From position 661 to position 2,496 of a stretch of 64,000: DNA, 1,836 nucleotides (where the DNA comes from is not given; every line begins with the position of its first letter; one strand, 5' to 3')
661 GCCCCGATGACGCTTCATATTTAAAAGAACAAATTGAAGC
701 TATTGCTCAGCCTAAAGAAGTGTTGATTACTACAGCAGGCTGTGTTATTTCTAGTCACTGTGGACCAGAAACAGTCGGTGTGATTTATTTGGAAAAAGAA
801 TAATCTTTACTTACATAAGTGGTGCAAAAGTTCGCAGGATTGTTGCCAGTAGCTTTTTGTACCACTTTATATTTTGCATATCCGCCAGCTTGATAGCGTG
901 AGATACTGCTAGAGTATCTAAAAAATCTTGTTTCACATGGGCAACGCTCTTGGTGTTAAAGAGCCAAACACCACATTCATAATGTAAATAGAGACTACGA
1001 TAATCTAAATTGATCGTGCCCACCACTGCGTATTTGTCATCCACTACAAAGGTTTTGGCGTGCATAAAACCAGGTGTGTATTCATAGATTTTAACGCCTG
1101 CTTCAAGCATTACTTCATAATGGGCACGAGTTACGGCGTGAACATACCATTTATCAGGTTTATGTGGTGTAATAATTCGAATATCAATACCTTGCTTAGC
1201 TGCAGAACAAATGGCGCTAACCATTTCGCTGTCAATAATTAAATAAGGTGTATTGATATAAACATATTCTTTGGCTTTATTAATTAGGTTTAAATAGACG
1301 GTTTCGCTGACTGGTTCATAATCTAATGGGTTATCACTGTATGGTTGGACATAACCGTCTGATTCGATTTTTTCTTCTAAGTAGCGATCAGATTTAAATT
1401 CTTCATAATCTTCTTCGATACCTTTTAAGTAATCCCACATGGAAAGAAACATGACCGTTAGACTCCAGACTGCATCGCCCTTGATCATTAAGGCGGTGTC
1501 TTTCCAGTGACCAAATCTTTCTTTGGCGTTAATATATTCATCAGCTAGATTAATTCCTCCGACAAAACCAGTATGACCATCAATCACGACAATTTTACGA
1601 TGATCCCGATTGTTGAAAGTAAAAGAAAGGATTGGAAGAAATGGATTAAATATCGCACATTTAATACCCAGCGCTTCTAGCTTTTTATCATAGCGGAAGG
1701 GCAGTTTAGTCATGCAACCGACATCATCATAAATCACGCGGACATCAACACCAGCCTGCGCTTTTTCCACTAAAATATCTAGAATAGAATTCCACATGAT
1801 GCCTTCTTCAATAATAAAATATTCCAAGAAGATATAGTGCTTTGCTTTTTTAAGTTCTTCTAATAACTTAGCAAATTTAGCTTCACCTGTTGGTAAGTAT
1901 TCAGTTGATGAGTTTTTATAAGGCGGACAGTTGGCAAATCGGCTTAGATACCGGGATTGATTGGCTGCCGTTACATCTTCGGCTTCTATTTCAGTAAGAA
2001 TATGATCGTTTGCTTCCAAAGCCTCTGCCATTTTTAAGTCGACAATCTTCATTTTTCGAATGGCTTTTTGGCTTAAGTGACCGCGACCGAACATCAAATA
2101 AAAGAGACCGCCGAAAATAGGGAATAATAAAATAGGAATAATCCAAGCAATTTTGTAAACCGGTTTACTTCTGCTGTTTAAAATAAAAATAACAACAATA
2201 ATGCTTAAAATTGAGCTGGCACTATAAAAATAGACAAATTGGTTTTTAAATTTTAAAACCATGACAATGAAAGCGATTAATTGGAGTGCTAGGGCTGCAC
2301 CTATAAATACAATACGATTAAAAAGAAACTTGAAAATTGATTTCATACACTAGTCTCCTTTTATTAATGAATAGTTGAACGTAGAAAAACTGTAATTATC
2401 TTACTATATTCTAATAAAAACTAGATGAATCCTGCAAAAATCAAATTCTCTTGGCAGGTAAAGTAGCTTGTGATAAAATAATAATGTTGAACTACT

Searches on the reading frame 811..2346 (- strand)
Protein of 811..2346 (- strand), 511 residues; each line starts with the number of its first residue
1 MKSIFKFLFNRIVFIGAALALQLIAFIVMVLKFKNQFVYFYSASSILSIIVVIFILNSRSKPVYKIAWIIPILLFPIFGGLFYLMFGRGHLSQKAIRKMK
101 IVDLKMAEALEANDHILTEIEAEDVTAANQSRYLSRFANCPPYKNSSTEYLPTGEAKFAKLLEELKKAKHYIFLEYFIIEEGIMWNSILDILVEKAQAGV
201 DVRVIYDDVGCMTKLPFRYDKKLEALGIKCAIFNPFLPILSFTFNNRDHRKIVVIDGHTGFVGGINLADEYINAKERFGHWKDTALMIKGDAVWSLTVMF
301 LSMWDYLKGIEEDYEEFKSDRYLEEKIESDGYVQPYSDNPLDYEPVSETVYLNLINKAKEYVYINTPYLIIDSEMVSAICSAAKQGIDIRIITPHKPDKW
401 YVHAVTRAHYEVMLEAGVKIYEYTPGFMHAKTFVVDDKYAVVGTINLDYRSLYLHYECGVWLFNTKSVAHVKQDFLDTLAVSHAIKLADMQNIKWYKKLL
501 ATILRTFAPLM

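Call 27: search_protein_families(library=pfam, proteins=[window:811-2346:-], max_evalue=0.00001)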
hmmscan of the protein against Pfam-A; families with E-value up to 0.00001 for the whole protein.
window:811-2346:- (511 aa): 3 families
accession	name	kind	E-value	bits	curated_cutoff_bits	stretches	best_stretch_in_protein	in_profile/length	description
PF13091.12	PLDc_2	-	1.7e-45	154.5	27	2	352-475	2-128/132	PLD-like domain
PF00614.28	PLDc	-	4.8e-18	64.7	21.9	2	425-451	2-28/28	Phospholipase D Active site motif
PF13396.11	PLDc_N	-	5.8e-13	49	23.3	1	46-88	1-42/42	Phospholipase_D-nuclease N-terminal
